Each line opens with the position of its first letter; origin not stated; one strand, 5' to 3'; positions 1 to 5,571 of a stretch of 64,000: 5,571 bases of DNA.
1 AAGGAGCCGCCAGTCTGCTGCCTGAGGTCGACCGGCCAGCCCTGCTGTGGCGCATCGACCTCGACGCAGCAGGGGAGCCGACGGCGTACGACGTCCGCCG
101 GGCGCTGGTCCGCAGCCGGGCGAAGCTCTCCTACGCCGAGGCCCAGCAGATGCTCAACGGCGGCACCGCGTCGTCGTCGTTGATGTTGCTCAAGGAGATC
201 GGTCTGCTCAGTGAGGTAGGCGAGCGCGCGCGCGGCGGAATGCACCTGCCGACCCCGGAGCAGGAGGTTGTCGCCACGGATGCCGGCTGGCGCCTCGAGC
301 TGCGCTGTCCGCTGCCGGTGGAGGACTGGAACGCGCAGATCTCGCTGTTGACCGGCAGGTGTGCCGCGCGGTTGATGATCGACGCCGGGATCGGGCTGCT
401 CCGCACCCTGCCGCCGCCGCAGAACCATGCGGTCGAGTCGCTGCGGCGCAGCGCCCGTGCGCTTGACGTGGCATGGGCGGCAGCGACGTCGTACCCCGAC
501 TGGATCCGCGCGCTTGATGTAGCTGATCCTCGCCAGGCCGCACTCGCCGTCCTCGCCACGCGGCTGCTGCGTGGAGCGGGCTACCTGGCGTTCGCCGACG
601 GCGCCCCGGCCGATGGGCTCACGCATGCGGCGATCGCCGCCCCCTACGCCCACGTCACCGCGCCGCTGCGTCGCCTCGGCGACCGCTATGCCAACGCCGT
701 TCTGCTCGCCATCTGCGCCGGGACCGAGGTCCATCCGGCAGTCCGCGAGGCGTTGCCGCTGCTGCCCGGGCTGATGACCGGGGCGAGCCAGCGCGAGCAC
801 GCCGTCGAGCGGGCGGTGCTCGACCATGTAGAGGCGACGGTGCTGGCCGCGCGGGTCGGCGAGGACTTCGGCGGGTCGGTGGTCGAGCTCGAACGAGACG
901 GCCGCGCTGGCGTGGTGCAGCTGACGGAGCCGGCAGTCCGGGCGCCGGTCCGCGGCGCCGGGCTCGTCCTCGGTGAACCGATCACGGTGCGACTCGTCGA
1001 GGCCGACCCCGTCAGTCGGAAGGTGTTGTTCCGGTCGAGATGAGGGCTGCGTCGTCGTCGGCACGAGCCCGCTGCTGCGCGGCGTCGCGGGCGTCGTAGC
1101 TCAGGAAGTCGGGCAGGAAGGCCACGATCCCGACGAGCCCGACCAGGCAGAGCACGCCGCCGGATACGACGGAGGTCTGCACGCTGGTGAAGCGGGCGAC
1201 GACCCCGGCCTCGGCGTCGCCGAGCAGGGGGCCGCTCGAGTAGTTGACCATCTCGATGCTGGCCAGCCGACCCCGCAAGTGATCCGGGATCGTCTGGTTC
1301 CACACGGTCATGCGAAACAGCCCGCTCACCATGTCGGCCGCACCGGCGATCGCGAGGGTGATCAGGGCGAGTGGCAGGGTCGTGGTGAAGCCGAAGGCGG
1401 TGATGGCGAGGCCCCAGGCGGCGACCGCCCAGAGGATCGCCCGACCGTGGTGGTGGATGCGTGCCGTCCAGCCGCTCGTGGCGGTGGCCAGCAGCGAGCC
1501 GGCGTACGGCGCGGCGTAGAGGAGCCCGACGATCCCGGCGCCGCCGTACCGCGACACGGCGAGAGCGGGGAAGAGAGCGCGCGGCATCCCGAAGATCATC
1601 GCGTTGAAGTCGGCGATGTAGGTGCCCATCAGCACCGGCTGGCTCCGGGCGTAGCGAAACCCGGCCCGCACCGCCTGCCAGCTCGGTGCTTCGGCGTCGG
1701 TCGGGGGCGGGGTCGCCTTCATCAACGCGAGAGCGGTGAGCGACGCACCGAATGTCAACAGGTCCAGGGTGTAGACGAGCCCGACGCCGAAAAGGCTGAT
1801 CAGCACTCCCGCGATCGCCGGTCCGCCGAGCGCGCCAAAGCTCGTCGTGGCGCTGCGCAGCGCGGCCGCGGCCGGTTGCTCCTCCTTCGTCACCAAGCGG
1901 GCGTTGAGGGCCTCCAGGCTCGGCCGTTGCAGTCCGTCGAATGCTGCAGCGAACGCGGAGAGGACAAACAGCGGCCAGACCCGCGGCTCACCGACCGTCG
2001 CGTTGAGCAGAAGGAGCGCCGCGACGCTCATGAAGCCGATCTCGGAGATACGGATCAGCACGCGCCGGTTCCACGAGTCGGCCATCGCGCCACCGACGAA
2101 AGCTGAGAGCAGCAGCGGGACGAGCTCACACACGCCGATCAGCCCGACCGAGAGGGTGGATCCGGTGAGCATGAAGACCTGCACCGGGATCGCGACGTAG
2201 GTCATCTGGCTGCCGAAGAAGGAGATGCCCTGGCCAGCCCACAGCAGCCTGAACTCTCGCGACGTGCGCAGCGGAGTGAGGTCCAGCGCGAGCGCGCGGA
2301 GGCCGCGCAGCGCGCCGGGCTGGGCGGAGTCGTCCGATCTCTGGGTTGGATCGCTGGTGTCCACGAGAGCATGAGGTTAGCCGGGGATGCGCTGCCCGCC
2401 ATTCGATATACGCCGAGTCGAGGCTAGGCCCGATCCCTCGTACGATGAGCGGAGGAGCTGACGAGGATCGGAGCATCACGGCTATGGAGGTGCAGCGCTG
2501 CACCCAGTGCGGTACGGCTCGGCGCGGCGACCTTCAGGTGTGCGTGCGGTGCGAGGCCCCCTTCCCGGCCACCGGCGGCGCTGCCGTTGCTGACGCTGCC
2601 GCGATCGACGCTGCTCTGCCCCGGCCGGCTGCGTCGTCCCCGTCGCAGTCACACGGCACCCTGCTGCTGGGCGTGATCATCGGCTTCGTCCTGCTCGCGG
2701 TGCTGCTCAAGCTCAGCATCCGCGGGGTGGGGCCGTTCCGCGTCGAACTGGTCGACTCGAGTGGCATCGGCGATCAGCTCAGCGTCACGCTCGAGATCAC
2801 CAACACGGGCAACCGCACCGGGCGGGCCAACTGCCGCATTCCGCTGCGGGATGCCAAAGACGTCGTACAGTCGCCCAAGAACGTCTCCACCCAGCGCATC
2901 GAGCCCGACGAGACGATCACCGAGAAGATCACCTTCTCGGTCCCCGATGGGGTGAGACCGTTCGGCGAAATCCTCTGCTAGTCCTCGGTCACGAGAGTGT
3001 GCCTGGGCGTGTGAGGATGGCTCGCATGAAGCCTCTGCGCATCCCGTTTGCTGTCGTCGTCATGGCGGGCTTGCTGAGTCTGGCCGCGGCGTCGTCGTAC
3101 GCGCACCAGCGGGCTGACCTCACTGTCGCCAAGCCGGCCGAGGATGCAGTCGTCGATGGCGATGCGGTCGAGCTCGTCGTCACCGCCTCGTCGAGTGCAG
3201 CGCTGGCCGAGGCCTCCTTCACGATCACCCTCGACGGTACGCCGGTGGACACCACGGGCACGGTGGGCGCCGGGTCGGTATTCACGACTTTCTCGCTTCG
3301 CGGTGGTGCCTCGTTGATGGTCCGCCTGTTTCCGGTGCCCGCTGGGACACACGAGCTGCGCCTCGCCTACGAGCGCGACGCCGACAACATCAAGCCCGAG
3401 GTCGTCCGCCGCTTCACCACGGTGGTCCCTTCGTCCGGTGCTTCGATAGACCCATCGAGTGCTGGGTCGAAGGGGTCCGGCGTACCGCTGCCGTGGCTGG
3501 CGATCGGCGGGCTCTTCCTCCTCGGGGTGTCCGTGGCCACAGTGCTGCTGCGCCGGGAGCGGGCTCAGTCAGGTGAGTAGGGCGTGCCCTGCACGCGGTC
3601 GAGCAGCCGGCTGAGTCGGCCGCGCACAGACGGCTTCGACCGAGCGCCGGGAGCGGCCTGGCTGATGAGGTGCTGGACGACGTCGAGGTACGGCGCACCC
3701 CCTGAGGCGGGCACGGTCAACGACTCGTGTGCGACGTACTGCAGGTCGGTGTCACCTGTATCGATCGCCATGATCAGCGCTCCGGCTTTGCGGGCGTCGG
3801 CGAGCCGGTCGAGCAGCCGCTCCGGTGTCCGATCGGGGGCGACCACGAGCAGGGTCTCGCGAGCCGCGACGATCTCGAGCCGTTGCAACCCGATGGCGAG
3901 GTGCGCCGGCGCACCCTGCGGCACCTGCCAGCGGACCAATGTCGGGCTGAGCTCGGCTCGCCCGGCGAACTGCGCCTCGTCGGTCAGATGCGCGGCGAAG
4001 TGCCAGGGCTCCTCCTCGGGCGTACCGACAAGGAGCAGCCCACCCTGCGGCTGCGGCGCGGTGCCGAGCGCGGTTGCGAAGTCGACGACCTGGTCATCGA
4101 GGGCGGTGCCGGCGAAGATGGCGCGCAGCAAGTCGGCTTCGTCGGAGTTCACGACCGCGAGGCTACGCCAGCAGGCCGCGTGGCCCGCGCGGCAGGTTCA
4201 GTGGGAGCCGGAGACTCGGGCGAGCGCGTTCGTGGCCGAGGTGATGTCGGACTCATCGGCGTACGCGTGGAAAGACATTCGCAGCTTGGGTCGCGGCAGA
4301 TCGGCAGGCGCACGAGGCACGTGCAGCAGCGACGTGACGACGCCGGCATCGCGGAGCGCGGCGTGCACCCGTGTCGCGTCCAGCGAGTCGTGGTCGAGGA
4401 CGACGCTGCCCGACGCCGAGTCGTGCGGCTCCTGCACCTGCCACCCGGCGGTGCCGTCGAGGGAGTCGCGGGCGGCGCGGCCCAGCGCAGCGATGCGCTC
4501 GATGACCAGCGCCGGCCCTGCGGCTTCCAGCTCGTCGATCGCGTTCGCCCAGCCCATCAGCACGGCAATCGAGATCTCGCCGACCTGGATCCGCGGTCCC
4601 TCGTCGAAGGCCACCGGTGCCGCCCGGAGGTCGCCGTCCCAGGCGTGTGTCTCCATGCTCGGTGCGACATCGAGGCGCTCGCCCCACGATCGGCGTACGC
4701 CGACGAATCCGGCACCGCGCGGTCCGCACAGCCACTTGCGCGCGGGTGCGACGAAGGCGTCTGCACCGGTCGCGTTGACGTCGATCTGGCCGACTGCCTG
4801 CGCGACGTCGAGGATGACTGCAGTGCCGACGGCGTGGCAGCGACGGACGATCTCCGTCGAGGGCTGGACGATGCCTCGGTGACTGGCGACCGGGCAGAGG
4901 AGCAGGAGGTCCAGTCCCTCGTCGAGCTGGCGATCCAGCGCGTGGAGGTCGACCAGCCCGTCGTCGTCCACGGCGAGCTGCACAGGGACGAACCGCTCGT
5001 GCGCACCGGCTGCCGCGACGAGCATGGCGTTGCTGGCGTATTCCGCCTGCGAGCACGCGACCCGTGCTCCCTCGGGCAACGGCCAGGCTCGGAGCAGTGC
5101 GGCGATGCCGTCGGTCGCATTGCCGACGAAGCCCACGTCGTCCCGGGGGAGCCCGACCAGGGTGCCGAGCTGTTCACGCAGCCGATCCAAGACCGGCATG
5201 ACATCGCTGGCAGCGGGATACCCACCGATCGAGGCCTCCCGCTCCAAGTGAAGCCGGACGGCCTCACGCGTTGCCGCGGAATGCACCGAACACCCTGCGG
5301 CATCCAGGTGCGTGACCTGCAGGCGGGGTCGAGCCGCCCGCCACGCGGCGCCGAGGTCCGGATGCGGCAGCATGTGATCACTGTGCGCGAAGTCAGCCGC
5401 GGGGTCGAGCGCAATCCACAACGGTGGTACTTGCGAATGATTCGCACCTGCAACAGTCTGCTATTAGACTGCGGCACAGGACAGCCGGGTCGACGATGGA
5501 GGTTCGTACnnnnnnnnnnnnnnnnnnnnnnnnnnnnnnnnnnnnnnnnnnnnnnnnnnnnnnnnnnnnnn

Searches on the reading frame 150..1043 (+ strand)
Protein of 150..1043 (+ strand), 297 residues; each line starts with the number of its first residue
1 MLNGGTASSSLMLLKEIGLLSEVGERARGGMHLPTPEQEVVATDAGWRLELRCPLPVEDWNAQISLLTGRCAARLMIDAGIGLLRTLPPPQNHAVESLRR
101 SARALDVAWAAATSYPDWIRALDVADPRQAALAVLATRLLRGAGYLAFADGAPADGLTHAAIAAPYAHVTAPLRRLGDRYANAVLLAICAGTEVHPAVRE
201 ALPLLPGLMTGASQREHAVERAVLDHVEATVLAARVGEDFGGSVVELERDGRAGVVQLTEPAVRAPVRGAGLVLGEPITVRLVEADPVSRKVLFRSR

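Call 26: search_protein_families(library=pfam, proteins=[window:150-1043:+], max_evalue=0.001)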
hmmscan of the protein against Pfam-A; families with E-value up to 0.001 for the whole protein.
window:150-1043:+ (297 aa): 2 families
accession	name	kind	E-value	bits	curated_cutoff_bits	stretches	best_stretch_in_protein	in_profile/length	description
PF18614.7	RNase_II_C_S1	-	2.4e-14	53.4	26.6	1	238-295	1-57/59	RNase II-type exonuclease C-terminal S1 domain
PF00773.25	RNB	-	5.1e-08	33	29.3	1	63-187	202-322/326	RNB domain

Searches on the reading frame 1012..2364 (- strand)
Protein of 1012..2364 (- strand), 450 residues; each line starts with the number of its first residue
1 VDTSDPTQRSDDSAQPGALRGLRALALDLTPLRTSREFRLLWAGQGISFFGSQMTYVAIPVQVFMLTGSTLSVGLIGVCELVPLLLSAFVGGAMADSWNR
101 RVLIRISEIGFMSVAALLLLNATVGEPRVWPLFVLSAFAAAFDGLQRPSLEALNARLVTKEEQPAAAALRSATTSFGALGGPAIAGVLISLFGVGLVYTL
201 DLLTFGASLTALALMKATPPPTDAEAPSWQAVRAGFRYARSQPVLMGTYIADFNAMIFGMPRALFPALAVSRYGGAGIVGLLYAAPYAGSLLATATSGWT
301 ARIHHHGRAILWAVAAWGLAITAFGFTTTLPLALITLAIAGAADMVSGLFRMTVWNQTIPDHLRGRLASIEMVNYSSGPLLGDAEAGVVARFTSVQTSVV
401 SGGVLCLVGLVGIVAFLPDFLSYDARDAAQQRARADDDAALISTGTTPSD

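Call 26: search_protein_families(library=pfam, proteins=[window:1012-2364:-], max_evalue=0.001)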
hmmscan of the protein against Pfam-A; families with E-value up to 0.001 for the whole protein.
window:1012-2364:- (450 aa): 2 families
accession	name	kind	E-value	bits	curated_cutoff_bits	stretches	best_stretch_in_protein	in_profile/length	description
PF05977.19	MFS_3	-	2.8e-33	115.6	27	1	29-424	4-402/524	Transmembrane secretion effector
PF07690.21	MFS_1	-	5e-25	88.6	33.4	2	41-273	1-232/347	Major Facilitator Superfamily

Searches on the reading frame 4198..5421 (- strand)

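Call 17: search_protein_families(library=pfam, proteins=[window:4198-5421:-], max_evalue=0.001)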
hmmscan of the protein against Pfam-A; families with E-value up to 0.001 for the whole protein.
window:4198-5421:- (407 aa): 2 families
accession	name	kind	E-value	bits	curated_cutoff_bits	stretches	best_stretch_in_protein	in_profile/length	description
PF00266.25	Aminotran_5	-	1.2e-29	103.9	21.5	1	66-393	33-368/371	Aminotransferase class-V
PF00155.27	Aminotran_1_2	-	3.2e-05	23.7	19.7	0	77-207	43-187/361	Aminotransferase class I and II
